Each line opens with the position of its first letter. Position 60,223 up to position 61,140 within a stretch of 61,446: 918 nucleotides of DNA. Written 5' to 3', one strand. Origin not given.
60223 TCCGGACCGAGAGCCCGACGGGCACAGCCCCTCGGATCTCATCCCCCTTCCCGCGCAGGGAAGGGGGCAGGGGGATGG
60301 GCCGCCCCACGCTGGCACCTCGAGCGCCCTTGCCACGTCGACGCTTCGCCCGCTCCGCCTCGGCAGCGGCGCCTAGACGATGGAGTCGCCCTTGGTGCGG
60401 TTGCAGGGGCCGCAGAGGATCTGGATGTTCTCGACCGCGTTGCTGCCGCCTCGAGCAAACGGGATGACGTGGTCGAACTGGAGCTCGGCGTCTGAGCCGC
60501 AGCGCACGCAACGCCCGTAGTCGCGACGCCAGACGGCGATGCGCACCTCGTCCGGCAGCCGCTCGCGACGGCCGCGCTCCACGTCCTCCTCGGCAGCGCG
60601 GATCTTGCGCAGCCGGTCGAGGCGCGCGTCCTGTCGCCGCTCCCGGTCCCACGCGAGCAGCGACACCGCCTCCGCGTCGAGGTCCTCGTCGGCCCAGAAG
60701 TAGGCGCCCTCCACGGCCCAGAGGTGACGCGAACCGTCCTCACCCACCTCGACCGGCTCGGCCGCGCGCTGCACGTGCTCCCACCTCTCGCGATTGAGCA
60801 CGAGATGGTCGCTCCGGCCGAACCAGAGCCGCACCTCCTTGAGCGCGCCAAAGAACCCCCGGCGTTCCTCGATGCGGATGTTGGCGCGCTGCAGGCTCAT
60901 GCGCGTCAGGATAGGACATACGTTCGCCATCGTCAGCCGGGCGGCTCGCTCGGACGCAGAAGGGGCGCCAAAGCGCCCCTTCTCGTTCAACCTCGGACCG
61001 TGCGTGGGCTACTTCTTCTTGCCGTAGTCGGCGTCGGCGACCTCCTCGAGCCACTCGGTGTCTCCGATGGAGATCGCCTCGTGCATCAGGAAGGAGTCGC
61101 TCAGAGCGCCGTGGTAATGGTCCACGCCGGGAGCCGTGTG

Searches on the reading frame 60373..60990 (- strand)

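Call 3: search_protein_families(library=pfam, proteins=[window:60373-60990:-])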
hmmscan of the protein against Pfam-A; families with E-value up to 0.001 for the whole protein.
window:60373-60990:- (205 aa): 2 families
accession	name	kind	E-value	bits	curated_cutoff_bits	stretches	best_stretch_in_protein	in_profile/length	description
PF01844.29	HNH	-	1.5e-11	44.7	21.4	1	161-202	1-46/47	HNH endonuclease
PF14279.12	HNH_5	-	4.6e-11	42.9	27.5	1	161-204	1-47/56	HNH endonuclease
